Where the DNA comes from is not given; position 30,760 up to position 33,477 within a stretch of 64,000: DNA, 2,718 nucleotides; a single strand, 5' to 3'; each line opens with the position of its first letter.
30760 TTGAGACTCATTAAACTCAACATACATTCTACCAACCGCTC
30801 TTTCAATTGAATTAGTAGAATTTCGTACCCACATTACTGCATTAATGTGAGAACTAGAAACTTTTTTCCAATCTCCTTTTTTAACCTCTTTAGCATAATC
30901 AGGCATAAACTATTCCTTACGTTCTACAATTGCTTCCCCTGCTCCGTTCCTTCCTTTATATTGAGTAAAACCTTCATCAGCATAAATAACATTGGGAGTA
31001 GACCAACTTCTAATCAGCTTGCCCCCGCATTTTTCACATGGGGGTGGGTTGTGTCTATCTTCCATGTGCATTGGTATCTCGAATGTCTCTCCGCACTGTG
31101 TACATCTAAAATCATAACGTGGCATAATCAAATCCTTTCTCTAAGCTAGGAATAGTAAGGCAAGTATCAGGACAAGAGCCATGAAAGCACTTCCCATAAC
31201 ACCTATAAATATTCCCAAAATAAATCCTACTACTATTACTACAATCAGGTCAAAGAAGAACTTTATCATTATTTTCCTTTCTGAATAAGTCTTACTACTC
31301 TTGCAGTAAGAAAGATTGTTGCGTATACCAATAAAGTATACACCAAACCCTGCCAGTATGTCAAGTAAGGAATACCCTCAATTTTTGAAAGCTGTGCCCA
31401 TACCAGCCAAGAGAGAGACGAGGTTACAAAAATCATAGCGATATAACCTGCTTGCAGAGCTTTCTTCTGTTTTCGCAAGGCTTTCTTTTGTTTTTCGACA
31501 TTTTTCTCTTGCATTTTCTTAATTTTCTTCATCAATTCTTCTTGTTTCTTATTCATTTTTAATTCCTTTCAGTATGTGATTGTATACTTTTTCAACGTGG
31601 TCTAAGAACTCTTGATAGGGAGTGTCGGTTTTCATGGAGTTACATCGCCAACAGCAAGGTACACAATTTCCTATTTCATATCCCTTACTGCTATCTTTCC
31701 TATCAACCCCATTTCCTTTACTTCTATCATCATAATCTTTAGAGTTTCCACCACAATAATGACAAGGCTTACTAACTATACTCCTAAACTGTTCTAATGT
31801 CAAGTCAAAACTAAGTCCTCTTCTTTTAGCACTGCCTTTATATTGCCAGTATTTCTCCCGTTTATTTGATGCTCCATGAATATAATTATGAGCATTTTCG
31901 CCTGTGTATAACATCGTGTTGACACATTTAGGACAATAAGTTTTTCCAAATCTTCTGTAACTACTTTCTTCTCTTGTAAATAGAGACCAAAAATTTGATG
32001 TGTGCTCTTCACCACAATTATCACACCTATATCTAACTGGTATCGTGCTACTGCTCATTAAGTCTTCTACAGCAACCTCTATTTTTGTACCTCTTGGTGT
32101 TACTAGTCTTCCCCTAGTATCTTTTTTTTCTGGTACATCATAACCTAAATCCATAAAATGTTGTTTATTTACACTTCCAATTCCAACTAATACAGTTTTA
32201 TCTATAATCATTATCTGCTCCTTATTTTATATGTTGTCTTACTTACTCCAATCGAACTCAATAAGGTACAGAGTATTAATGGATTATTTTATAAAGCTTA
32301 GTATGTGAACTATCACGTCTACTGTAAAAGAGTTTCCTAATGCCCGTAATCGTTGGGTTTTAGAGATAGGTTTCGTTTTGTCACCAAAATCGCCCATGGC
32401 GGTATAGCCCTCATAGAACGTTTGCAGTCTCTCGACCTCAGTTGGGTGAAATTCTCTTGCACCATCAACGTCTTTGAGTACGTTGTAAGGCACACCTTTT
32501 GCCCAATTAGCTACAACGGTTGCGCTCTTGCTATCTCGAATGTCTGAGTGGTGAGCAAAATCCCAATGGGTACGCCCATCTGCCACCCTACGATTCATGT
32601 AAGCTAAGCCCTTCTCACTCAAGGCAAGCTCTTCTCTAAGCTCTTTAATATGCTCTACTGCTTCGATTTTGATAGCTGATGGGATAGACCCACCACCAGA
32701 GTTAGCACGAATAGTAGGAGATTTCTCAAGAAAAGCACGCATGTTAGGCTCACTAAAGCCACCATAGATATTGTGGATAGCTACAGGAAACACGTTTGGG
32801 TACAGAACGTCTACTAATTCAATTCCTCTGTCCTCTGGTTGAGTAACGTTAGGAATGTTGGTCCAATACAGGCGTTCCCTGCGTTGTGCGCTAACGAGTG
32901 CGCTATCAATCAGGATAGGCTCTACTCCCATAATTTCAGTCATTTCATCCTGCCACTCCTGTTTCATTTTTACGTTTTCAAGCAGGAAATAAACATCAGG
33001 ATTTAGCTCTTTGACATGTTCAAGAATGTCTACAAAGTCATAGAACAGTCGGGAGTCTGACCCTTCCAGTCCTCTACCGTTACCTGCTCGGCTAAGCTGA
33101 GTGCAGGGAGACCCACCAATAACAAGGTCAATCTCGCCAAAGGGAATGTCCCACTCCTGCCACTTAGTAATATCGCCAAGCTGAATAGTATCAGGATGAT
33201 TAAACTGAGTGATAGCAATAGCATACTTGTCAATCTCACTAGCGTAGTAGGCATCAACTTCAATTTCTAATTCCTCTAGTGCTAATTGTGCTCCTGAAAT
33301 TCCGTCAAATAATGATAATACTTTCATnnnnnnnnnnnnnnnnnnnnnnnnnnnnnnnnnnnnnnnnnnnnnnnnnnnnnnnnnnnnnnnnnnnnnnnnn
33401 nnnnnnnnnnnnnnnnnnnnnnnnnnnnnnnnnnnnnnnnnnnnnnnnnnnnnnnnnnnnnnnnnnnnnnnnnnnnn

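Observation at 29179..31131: Markedly AT-rich 443-aa orphan gene beside a tRNA, followed by a KTSC-domain protein and a zinc ribbon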

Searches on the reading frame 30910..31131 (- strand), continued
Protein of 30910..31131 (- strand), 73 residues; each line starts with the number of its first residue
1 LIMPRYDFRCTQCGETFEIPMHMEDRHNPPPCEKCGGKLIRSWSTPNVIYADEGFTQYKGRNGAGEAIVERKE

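Call 83: find_related_loci(query=A6, collection=viral_contigs, flank=6000)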
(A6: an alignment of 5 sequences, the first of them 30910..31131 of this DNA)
Query A6 (73 aa) in viral_contigs; peptide patterns used: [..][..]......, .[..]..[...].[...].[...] (x = any residue, [..] = any of these).
599 stretches matched a pattern (row limit reached: there are more); 272 encode a relative of the query (tblastn E <= 1e-3); the best 80 are kept; 80 distinct loci.
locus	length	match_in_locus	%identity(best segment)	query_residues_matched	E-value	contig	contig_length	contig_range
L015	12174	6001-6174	40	3-60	1e-12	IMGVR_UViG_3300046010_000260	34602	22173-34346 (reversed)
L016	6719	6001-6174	40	3-60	1e-12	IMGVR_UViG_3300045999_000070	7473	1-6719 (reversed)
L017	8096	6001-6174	40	3-60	2e-12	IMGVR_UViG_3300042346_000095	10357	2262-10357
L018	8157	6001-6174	40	3-60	5e-12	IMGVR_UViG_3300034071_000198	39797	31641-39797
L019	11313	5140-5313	38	3-60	9e-12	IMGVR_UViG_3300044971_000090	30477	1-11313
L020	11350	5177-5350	40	3-60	1e-11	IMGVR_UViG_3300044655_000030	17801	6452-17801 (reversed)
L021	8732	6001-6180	35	1-60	9e-11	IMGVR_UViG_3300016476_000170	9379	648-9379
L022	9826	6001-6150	40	1-55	9e-11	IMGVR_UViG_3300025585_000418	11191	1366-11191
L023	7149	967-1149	33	2-67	2e-10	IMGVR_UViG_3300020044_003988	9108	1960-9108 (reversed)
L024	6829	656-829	36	3-60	2e-10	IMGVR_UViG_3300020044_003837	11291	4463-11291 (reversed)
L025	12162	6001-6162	36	2-60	5e-10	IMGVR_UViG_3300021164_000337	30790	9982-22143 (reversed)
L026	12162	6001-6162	36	2-60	3e-10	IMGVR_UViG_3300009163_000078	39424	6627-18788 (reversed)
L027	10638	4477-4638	37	2-60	6e-10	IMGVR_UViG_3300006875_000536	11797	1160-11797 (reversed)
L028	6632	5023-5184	37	2-60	5e-10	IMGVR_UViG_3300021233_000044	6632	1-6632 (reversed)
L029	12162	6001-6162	37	2-60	5e-10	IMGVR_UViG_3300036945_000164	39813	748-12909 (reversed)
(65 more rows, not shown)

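Call 102: search_protein_families(library=ncbifam, proteins=[window:30910-31125:-], max_evalue=0.1)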
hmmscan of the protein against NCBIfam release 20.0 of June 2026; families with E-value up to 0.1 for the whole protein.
window:30910-31125:- (71 aa): 11 families
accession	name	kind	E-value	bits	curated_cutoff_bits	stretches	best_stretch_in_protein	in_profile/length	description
TIGR02605.1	CxxC_CxxC_SSSS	subfamily_domain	6.1e-13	48.6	31.3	1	1-48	1-48/52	FmdB family zinc ribbon protein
NF053663.1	RPWMISH_prot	domain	8.9e-08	32.9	120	1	1-46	1-46/115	RPWMISH domain-containing protein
NF001753.0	PRK00481.1-3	subfamily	0.00011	21.2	243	1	5-55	122-172/252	NAD-dependent protein deacylase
NF040867.1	prot_deacyl_CobB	equivalog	0.0019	17.5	320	1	6-55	120-167/242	NAD-dependent protein deacetylase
NF041197.2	CxxC_Se_CxxC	equivalog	0.014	15.5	40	0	6-19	19-32/53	dual CXXC motif small (seleno)protein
NF047912.1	ECs_2282_CxxC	subfamily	0.019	14.9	37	0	6-35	3-35/60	ECs_2282 family putative zinc-binding protein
TIGR03676.1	aRF1_eRF1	equivalog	0.042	12.6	234.7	1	3-38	318-353/403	peptide chain release factor aRF-1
NF001605.0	PRK00398.1-2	equivalog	0.056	13.3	63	0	6-24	2-20/43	DNA-directed RNA polymerase subunit P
NF003103.0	PRK04023.1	equivalog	0.07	10.7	1269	1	3-43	1039-1073/1125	DNA polymerase II large subunit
NF001380.0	PRK00279.1-2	equivalog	0.083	12.3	251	1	7-39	129-159/216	adenylate kinase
NF033497.1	rubre_like_arch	subfamily_domain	0.092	12.5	32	0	25-37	14-26/34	rubrerythrin-like domain-containing protein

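Call 103: search_protein_families(library=padloc, proteins=[window:30910-31125:-], max_evalue=0.1)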
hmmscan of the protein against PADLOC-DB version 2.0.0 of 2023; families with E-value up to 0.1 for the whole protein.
window:30910-31125:- (71 aa): 0 families

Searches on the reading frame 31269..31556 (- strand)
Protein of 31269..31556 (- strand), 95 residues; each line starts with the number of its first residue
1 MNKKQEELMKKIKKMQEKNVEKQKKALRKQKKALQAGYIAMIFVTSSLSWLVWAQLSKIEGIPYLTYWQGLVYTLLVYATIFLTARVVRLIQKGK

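Call 5: search_protein_families(library=pfam, proteins=[window:31269-31556:-], max_evalue=0.1)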
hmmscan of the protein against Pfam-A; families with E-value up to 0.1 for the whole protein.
window:31269-31556:- (95 aa): 4 families
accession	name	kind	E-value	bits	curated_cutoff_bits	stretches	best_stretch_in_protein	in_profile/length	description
PF04678.18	MCU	-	1.1e-05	26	30.8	1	2-82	61-140/177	Mitochondrial calcium uniporter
PF25587.1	Rv2743c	-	0.029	14.4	27.7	1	13-88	8-77/237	Rv2743c family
PF00032.22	Cytochrom_B_C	-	0.031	15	20.7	1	33-85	29-80/102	Cytochrome b(C-terminal)/b6/petD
PF20990.2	DUF2207_C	-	0.062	13.4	33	1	2-77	108-184/247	Predicted membrane protein (DUF2207) C-terminal domain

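Call 6: search_protein_families(library=phrogs, proteins=[window:31269-31556:-], max_evalue=0.01)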
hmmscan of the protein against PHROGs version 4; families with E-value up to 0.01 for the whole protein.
window:31269-31556:- (95 aa): 1 family
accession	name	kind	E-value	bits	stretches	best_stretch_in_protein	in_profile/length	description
phrog_705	-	unknown function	0.00099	20.2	1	13-77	12-78/85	-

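Call 102: search_protein_families(library=ncbifam, proteins=[window:31269-31556:-], max_evalue=0.1)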
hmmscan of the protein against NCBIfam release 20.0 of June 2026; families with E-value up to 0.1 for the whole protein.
window:31269-31556:- (95 aa): 2 families
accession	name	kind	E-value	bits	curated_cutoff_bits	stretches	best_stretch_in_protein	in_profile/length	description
NF046000.1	MAG1210_fam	subfamily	0.038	12.6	275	1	4-85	37-118/550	MAG1210 family protein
NF004610.0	PRK05940.1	equivalog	0.045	12.5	568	1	11-70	184-250/467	anthranilate synthase component I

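Call 103: search_protein_families(library=padloc, proteins=[window:31269-31556:-], max_evalue=0.1)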
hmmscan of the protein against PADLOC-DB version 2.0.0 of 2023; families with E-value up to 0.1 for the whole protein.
window:31269-31556:- (95 aa): 0 families

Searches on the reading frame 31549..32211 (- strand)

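Call 5: search_protein_families(library=pfam, proteins=[window:31549-32211:-], max_evalue=0.1)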
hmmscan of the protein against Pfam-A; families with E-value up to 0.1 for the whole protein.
window:31549-32211:- (220 aa): 4 families
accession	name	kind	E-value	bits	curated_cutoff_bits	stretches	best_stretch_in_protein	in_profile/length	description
PF01844.29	HNH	-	0.0048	17.5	21.4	1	150-196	1-46/47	HNH endonuclease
PF04032.22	Rpr2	-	0.018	15.7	29.3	0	88-154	43-90/90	RNAse P Rpr2/Rpp21/SNM1 subunit domain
PF14311.12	DUF4379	-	0.032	14.9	24.5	1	46-98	13-55/56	Probable Treble clef zinc finger domain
PF18073.7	Zn_ribbon_LapB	-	0.084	13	25.7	1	61-75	1-15/28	Rubredoxin metal binding domain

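Call 6: search_protein_families(library=phrogs, proteins=[window:31549-32211:-], max_evalue=0.01)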
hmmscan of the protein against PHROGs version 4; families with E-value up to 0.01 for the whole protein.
window:31549-32211:- (220 aa): 10 families
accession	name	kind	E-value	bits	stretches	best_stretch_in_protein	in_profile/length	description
phrog_1035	-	DNA, RNA and nucleotide metabolism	2.5e-20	74.5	1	62-216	65-232/271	endonuclease VII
phrog_3322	-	DNA, RNA and nucleotide metabolism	6.1e-16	59.7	1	102-217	36-156/162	endonuclease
phrog_3118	-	DNA, RNA and nucleotide metabolism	2.6e-15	57.6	1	118-196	15-98/287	HNH endonuclease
phrog_5104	-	unknown function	4.6e-12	47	1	1-101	1-88/228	-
phrog_1400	-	moron, auxiliary metabolic gene and host takeover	1.8e-09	38.8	1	119-215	11-107/251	Srd anti-sigma factor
phrog_4592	-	moron, auxiliary metabolic gene and host takeover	1.5e-05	26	1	123-196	66-136/170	decoy of host sigma70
phrog_2214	-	DNA, RNA and nucleotide metabolism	0.00017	21.8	1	146-218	192-260/429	HNH endonuclease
phrog_338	-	DNA, RNA and nucleotide metabolism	0.00078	19.9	1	127-200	191-265/340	HNH endonuclease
phrog_12131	-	DNA, RNA and nucleotide metabolism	0.0019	18.3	1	36-99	25-84/313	homing endonuclease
phrog_13782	-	unknown function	0.0042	17.6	1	60-100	291-333/338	-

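Call 103: search_protein_families(library=padloc, proteins=[window:31549-32211:-], max_evalue=0.1)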
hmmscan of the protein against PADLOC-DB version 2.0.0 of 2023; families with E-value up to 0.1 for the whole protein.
window:31549-32211:- (220 aa): 1 family
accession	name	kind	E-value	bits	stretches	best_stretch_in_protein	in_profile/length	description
PDLC04266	PDC-M01B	-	0.095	10.3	1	182-196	126-140/281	-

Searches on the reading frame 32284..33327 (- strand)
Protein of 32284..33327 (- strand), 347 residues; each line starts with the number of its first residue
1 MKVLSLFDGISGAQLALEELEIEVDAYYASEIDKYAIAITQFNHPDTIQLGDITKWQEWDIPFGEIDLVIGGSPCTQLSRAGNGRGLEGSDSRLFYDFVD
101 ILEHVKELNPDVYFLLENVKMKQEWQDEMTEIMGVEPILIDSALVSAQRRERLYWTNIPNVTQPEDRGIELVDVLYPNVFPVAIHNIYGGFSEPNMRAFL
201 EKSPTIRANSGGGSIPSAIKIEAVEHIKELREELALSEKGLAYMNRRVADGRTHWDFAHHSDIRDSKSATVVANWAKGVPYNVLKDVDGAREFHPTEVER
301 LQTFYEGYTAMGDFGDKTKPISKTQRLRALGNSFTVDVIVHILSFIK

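Call 114: search_solved_structures(query=window:32284-33327:-, max_evalue=1e-10)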
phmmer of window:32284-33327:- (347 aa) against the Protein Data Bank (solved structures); distinct sequences matched with E-value up to 1e-10: 46.
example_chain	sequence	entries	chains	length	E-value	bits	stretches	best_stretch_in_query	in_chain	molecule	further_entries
6kdt_A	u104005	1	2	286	7.4e-25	91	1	2-165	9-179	DNA (cytosine-5)-methyltransferase 3B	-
7v0e_A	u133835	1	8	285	7.4e-25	91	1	2-165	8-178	DNA (cytosine-5)-methyltransferase 3B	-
6kda_A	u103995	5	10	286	7.5e-25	91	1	2-165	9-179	DNA (cytosine-5)-methyltransferase 3B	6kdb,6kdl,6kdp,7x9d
6u8w_A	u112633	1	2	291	7.6e-25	91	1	2-165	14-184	DNA (cytosine-5)-methyltransferase 3B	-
6u91_A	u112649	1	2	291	7.9e-25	90.9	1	2-165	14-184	DNA (cytosine-5)-methyltransferase 3B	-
6u8p_A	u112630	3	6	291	8.1e-25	90.9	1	2-165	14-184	DNA (cytosine-5)-methyltransferase 3B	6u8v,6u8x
6u90_A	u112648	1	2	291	8.2e-25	90.9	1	2-165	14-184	DNA (cytosine-5)-methyltransferase 3B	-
8xee_A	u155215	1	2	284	8.7e-25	90.8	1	2-165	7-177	DNA (cytosine-5)-methyltransferase 3B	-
6brr_A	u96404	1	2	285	1.6e-24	89.9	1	2-164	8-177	DNA (cytosine-5)-methyltransferase 3A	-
5yx2_A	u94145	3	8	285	1.8e-24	89.8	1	2-164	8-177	DNA (cytosine-5)-methyltransferase 3A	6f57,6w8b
8tdr_A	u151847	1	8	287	1.8e-24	89.7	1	2-164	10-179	DNA (cytosine-5)-methyltransferase 3A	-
2qrv_A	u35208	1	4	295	2e-24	89.6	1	2-164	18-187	DNA (cytosine-5)-methyltransferase 3A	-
6w89_A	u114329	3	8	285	3.4e-24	88.8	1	2-164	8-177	DNA (cytosine-5)-methyltransferase 3A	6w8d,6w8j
8tci_A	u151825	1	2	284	3.5e-24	88.8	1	2-165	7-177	DNA (cytosine-5)-methyltransferase 3C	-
8te1_A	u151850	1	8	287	3.5e-24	88.8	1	2-164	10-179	DNA (cytosine-5)-methyltransferase 3A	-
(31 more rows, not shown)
